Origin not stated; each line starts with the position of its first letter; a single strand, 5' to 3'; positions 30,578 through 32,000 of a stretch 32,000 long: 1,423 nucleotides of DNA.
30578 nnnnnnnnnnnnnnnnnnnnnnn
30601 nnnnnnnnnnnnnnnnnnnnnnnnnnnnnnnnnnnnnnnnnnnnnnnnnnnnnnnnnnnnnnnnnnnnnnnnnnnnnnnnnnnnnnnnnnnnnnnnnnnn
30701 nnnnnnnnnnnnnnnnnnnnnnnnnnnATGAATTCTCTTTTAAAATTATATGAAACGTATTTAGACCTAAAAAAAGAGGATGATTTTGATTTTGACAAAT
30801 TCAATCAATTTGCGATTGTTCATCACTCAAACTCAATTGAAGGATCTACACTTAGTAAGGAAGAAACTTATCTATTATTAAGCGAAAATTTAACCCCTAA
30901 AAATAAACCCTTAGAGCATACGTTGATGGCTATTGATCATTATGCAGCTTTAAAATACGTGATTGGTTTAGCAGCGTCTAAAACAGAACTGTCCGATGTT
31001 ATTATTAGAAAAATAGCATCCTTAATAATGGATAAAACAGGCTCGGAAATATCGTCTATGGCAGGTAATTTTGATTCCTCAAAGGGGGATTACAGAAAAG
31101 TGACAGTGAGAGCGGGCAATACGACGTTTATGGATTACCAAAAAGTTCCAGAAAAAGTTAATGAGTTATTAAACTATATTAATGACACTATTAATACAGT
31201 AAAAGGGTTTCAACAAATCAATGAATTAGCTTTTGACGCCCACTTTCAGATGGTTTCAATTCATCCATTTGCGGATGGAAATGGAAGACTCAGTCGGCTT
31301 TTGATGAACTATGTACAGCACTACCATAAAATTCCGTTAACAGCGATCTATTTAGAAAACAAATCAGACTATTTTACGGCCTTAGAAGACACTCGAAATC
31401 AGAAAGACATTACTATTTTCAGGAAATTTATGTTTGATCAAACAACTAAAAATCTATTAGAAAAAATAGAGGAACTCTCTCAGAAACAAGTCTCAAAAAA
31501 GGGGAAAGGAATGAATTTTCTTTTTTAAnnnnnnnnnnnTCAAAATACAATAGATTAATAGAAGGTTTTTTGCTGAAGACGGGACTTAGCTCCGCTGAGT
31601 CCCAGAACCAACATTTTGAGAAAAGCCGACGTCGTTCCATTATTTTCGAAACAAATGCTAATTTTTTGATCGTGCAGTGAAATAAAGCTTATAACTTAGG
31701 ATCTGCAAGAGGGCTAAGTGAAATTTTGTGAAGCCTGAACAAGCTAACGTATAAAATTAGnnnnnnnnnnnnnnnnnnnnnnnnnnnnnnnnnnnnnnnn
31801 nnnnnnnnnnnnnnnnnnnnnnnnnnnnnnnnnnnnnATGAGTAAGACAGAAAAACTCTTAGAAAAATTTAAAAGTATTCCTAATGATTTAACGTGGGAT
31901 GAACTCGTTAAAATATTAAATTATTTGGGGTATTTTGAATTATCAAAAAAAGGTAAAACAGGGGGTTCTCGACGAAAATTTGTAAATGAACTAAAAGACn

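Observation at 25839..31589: Degenerate and intact copies of a Fic gene unit form direct repeats bracketing a 4.75-kb five-gene cassette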

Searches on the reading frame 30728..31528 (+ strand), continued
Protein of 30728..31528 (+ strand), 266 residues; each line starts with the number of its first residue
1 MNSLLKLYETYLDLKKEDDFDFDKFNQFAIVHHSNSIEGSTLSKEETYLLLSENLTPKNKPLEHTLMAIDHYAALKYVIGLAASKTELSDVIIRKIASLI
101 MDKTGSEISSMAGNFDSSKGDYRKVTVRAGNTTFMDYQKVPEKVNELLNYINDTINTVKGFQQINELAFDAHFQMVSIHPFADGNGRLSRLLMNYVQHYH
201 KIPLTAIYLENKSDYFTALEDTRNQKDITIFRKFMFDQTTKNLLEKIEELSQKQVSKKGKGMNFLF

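Call 55: find_encoding_contigs(protein=P0070, flank=7000, max_places=2)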
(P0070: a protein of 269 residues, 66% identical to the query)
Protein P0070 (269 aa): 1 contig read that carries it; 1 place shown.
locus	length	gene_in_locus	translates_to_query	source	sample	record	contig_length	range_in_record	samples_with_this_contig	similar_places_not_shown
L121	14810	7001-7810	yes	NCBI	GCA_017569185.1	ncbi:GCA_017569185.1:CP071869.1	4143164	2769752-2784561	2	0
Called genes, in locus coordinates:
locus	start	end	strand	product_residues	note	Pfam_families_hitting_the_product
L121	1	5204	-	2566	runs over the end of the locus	PF13855:LRR_8, PF23598:LRR_14, PF13855:LRR_8, PF23598:LRR_14, PF23598:LRR_14, PF23598:LRR_14, PF23598:LRR_14, PF13855:LRR_8, +13 more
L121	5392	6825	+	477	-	PF01336:tRNA_anti-codon, PF00152:tRNA-synt_2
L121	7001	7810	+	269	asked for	PF02661:Fic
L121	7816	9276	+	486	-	PF00309:Sigma54_AID, PF04963:Sigma54_CBD, PF04552:Sigma54_DBD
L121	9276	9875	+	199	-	-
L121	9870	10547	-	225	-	PF13568:OMP_b-brl_2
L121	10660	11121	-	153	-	PF02472:ExbD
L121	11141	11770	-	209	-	PF02472:ExbD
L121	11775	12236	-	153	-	-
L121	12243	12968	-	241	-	PF01618:MotA_ExbB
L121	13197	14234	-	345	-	PF00710:Asparaginase, PF17763:Asparaginase_C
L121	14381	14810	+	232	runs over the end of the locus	PF04298:Zn_peptidase_2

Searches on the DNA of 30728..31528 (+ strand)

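Call 25: search_rna_families(source=L002, start=4600, end=14200, threshold=evalue, max_evalue=5)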
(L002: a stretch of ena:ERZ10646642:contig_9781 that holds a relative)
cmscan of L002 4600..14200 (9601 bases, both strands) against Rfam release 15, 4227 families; matches with E-value up to 5: 5.
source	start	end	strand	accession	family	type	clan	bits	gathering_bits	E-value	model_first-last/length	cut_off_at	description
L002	14002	14073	-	RF00005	tRNA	Gene; tRNA;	CL00001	67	29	3.1e-13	1-71/71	no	tRNA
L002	13889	13972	-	RF00005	tRNA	Gene; tRNA;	CL00001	62.5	29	5.5e-12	1-71/71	no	tRNA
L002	8007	8073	+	RF01935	bxd_7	Gene; lncRNA;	-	25.5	60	0.23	1-66/66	no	Bithoraxoid conserved region 7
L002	6676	6737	+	RF02606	AbsR28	Gene; sRNA;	-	20.7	50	0.43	1-180/180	no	Acinetobacter sRNA 28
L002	5431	5480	-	RF00345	snoR1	Gene; snRNA; snoRNA; CD-box;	CL00066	19.7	49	2.6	1-93/93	no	Small nucleolar RNA snoR1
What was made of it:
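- On Integron cassette array: It matches no Rfam family (call 25).
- Tried and rejected: R as a decayed tRNA: no Rfam tRNA hit (call 25).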

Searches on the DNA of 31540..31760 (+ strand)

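Call 77: search_dna_similar(query=window:31540-31760:+, collection=phages, mode=distant, max_evalue=0.01, max_rows=10)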
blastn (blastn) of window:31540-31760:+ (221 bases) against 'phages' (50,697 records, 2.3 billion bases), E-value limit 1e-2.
No match.
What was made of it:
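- Tried and rejected: Phage or plasmid origin: no phage match to core plus R (call 77).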

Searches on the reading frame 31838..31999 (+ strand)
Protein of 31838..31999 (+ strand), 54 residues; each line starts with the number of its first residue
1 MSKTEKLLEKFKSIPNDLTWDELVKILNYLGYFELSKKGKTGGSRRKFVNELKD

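Call 8: search_protein_families(library=pfam, proteins=[window:31838-31999:+], max_evalue=0.01)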
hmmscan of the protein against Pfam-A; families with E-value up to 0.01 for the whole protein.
window:31838-31999:+ (54 aa): 1 family
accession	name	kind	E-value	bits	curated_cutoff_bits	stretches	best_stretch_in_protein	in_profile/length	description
PF07927.17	HicA_toxin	-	0.0071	16.9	27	0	20-51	1-28/58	HicA toxin of bacterial toxin-antitoxin,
